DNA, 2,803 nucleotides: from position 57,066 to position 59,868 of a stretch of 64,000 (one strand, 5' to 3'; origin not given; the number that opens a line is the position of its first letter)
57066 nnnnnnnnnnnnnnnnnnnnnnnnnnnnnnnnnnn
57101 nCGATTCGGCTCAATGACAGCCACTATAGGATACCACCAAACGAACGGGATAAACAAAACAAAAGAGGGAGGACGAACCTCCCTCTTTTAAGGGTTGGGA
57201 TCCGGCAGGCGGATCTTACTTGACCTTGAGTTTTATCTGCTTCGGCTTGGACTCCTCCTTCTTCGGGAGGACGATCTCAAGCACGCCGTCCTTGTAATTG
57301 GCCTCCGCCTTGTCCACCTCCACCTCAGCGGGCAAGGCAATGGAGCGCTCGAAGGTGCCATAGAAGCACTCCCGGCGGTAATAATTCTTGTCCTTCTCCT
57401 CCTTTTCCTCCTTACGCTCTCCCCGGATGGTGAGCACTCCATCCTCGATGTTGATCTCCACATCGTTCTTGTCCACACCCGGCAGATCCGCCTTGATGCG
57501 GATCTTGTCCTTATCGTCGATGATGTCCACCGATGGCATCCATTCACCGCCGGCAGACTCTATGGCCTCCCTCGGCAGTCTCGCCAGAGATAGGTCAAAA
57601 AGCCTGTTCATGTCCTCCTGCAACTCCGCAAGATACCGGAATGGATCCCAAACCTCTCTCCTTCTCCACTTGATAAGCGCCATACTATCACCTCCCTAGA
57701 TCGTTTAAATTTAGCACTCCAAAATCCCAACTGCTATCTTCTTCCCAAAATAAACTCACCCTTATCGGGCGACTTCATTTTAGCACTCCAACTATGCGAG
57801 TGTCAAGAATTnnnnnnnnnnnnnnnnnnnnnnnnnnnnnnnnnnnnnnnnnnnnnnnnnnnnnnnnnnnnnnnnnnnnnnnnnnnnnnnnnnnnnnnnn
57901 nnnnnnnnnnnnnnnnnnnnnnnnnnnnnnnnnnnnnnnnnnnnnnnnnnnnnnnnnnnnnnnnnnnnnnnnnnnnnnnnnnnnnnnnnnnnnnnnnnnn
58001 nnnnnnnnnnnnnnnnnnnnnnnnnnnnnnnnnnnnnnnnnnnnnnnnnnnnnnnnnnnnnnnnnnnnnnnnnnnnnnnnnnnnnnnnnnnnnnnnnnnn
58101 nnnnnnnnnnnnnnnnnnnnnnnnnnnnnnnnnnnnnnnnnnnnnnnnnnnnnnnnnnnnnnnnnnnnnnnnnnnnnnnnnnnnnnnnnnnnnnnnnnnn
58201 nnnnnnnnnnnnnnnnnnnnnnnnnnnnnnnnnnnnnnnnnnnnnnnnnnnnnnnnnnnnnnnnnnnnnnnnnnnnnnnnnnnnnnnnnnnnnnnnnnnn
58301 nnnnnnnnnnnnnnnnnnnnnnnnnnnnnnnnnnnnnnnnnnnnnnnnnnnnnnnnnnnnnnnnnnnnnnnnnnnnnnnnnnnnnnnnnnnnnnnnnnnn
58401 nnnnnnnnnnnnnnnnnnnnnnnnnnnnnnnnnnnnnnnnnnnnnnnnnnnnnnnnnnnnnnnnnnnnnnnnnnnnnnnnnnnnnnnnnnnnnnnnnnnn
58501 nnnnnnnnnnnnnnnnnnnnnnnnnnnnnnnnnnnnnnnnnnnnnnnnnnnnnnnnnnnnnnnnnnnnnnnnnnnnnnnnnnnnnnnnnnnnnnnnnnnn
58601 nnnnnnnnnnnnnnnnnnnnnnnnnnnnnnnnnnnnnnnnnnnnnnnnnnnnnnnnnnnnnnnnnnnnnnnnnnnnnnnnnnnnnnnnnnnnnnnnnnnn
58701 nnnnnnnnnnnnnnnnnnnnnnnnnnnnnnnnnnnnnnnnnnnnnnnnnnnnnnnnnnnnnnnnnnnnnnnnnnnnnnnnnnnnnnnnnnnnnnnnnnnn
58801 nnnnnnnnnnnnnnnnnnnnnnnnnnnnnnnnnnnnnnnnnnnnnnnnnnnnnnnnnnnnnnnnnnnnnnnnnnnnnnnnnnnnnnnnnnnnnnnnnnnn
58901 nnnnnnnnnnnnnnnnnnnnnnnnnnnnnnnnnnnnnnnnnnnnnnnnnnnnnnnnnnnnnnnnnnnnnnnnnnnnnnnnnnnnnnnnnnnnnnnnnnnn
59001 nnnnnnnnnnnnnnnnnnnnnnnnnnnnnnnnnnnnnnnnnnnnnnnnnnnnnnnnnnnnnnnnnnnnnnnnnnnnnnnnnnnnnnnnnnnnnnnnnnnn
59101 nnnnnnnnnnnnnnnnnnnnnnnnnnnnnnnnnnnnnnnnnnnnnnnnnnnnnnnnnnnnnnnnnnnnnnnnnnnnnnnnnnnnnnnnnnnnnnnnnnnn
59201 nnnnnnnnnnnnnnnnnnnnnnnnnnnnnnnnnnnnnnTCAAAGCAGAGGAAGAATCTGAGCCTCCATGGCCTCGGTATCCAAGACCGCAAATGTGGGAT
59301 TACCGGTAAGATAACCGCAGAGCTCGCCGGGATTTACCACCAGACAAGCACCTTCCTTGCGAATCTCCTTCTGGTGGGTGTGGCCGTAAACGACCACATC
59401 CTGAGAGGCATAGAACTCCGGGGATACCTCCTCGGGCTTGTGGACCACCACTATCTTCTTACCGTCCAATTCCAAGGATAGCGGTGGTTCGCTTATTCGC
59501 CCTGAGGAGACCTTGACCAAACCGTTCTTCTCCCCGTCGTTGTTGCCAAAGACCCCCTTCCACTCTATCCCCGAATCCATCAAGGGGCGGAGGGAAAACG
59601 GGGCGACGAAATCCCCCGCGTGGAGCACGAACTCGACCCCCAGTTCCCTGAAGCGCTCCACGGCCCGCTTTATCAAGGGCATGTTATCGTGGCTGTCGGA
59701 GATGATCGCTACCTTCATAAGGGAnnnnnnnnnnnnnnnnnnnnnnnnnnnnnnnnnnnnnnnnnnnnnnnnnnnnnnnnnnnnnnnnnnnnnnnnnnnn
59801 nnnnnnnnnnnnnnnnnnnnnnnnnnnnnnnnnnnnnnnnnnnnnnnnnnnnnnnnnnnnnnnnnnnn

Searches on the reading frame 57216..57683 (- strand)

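Call 11: search_protein_families(library=pfam, proteins=[window:57216-57683:-], max_evalue=0.001)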
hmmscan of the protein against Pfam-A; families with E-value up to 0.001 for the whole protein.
window:57216-57683:- (155 aa): 4 families
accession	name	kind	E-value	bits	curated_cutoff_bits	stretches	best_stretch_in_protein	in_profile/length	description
PF00011.27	HSP20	-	1.7e-25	89.5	20.8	1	53-151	1-98/102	Hsp20/alpha crystallin family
PF17886.7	ArsA_HSP20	-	9.5e-08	31.9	22.5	1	59-138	2-62/63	HSP20-like domain found in ArsA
PF18046.7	FKBP26_C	-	9.9e-05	22.9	27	0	58-87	2-33/72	FKBP26_C-terminal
PF04969.22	CS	-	0.00062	21.1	21.3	1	57-141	8-78/78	CS domain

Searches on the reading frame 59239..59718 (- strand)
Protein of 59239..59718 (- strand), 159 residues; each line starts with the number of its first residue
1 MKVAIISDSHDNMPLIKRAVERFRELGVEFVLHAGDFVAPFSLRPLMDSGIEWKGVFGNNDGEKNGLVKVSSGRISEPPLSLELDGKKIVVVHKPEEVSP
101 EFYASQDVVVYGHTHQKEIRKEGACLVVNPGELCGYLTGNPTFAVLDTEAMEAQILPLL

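Call 11: search_protein_families(library=pfam, proteins=[window:59239-59718:-], max_evalue=0.001)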
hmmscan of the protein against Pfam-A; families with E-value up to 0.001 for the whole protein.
window:59239-59718:- (159 aa): 3 families
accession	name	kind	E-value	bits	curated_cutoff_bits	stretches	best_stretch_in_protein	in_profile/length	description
PF12850.12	Metallophos_2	-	8.7e-36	123.7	27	1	1-150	1-153/154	Calcineurin-like phosphoesterase superfamily domain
PF00149.33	Metallophos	-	4.1e-10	40.8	21.5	1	1-95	1-116/191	Calcineurin-like phosphoesterase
PF14582.11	Metallophos_3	-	0.00014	21.8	28.2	0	107-152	212-253/259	Metallophosphoesterase, calcineurin superfamily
